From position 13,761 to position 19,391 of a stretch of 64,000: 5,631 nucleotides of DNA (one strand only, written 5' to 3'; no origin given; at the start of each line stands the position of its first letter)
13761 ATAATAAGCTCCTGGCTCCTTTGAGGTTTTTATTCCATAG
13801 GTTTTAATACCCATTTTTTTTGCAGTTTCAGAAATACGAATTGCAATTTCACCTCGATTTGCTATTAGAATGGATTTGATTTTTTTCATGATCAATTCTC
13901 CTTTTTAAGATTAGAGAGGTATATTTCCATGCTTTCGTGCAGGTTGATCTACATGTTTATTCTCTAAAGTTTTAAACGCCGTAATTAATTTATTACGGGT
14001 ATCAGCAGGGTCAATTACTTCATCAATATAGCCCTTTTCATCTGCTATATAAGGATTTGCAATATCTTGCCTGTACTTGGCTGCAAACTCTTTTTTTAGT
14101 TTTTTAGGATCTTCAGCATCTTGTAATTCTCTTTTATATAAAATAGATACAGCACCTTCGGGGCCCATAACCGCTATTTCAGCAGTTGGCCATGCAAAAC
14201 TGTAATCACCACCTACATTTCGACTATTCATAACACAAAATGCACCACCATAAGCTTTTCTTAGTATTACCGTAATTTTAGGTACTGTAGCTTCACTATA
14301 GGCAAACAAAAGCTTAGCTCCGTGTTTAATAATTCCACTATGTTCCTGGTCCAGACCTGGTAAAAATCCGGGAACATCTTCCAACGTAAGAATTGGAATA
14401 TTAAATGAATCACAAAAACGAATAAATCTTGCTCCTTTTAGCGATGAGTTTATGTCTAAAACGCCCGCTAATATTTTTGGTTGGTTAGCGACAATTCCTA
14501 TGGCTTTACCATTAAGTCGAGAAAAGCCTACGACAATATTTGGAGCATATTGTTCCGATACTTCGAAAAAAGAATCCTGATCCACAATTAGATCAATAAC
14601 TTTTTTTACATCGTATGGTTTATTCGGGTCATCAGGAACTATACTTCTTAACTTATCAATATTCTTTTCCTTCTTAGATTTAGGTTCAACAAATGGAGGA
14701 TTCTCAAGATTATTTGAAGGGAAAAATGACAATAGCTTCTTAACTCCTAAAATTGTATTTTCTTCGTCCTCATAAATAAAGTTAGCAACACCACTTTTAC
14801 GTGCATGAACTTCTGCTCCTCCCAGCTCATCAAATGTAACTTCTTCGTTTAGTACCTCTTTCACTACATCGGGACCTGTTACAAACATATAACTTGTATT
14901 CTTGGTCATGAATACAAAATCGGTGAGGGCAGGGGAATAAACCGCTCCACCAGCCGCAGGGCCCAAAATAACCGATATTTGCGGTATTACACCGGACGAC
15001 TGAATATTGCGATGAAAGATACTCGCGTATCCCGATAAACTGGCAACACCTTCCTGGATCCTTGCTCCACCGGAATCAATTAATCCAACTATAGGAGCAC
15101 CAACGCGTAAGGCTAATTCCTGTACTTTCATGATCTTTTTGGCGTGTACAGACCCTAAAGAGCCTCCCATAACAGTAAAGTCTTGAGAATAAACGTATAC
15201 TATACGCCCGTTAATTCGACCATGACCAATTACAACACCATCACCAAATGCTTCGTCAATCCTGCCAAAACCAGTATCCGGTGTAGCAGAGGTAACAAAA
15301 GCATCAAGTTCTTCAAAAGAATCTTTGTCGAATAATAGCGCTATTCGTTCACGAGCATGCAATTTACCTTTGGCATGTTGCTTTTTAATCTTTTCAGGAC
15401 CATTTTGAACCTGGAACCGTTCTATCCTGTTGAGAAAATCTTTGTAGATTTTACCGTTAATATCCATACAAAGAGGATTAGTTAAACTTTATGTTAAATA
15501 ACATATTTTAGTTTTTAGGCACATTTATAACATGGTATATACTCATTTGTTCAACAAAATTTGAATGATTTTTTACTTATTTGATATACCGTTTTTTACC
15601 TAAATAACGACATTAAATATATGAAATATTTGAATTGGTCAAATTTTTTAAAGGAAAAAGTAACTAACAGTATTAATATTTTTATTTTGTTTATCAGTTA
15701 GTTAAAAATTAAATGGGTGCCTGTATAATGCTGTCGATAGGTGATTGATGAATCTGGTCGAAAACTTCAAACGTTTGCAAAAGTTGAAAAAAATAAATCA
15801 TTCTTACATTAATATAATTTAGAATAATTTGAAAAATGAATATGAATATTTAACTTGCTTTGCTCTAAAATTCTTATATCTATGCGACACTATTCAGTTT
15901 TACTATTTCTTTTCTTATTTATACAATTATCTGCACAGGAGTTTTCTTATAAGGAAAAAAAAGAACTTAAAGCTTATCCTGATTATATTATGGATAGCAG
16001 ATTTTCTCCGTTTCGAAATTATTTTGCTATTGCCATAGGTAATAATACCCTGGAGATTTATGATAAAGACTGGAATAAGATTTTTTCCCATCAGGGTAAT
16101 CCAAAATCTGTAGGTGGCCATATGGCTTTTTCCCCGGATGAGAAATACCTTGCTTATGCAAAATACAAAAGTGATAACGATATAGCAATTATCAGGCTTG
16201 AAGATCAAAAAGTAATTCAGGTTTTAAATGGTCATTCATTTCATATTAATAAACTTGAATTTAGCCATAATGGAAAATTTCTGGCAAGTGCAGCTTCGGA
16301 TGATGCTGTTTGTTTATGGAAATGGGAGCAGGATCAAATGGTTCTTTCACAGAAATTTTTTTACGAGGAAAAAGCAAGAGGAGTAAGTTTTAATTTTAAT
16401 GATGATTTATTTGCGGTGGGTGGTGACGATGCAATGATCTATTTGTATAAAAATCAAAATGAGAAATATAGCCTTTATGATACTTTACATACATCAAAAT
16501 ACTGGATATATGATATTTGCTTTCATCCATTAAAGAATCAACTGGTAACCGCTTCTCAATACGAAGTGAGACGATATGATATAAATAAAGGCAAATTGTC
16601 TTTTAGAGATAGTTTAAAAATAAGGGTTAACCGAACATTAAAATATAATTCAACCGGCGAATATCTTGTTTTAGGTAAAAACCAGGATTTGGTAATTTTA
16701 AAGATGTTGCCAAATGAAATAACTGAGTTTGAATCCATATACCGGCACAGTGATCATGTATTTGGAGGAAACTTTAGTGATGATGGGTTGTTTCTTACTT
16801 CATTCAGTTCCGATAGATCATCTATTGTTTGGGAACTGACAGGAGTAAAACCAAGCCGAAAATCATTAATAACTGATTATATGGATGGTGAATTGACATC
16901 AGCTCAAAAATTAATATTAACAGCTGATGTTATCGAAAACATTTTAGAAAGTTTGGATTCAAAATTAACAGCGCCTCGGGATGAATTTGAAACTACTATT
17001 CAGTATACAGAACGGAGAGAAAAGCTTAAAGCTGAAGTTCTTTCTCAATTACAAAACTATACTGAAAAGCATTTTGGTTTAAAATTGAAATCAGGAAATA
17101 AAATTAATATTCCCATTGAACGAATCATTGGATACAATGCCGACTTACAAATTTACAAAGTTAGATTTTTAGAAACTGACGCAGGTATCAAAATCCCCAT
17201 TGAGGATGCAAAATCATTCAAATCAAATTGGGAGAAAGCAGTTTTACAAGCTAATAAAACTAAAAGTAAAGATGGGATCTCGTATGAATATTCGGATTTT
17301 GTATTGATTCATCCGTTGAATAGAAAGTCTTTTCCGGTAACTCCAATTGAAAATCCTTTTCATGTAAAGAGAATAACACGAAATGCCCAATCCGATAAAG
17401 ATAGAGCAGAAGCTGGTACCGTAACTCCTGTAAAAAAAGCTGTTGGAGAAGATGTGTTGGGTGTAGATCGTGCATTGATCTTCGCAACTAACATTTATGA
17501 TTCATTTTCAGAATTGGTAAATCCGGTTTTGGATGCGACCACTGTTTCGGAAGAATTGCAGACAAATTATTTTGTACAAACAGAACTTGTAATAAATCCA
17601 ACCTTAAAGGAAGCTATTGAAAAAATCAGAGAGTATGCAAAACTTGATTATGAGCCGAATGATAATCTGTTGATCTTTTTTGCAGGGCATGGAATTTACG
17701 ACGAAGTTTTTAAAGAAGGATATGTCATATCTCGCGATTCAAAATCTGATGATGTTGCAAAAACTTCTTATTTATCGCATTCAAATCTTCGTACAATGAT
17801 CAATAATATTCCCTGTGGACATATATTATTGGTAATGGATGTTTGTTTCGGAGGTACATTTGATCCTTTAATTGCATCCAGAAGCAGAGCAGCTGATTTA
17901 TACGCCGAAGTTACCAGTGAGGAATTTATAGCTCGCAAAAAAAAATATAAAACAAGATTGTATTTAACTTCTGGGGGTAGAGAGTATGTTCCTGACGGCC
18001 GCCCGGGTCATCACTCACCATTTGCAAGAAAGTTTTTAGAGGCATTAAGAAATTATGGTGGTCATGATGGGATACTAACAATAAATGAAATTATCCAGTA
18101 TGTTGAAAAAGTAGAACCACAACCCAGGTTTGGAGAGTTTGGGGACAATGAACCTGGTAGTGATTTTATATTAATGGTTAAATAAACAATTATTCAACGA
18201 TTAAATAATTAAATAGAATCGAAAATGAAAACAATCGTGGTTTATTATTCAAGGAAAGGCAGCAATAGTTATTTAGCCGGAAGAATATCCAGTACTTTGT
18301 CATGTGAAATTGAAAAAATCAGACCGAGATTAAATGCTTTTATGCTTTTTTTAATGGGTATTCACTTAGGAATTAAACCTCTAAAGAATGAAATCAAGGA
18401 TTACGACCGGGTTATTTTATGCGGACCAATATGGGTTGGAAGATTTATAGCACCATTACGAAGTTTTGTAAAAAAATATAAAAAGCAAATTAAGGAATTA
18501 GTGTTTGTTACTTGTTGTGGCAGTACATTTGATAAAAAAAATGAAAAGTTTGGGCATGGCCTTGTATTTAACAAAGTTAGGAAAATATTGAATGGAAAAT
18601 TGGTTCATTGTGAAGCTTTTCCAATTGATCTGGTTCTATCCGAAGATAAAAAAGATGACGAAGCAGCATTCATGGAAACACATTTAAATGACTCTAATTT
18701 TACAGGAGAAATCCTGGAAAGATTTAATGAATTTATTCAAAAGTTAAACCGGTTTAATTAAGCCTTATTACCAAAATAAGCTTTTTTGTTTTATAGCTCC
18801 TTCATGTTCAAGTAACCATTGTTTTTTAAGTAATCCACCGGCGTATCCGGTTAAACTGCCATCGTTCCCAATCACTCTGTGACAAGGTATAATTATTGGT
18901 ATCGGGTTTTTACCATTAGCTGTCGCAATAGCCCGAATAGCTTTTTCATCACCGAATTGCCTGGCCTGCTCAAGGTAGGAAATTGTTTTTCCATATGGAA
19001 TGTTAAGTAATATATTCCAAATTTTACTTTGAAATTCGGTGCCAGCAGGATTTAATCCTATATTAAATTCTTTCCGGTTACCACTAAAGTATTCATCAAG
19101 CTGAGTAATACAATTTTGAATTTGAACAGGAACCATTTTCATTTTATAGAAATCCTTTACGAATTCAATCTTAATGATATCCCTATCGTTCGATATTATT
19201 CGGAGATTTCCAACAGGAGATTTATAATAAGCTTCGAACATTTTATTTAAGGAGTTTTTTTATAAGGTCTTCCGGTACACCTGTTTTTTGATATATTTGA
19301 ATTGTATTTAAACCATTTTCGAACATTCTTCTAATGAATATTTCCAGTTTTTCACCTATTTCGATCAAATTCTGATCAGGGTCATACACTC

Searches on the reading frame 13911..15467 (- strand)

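Call 8: search_protein_families(library=pfam, proteins=[window:13911-15467:-], max_evalue=0.001)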
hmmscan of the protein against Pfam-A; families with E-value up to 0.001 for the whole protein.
window:13911-15467:- (518 aa): 2 families
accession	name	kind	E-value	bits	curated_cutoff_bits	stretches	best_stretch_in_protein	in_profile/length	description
PF01039.27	Carboxyl_trans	-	4.8e-189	629.5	22.3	1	29-516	1-493/493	Carboxyl transferase domain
PF03255.19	ACCA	-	1.8e-17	64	23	2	344-470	135-257/310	Acetyl co-enzyme A carboxylase carboxyltransferase-like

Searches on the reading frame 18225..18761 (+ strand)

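Call 8: search_protein_families(library=pfam, proteins=[window:18225-18761:+], max_evalue=0.001)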
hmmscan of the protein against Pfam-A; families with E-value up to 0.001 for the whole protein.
window:18225-18761:+ (178 aa): 2 families
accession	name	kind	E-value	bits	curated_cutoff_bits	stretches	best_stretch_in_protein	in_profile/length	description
PF12724.12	Flavodoxin_5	-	4.1e-08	34.1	27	1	54-120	38-98/145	Flavodoxin domain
PF12682.12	Flavodoxin_4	-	0.00047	20.1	24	0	54-126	68-143/155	Flavodoxin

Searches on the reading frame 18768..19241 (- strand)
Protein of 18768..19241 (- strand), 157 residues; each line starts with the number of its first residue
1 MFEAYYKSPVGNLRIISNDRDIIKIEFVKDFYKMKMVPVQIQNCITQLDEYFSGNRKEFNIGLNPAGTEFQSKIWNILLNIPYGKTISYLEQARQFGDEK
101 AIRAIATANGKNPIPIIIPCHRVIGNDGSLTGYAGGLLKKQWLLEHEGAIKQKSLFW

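Call 8: search_protein_families(library=pfam, proteins=[window:18768-19241:-], max_evalue=0.001)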
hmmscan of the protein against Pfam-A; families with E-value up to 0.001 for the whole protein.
window:18768-19241:- (157 aa): 2 families
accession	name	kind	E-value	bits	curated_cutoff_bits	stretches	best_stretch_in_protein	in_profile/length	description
PF01035.26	DNA_binding_1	-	1.9e-33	114.6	27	1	69-149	1-81/81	6-O-methylguanine DNA methyltransferase, DNA binding domain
PF02870.21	Methyltransf_1N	-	1e-12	48.8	21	1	1-64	1-70/71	6-O-methylguanine DNA methyltransferase, ribonuclease-like domain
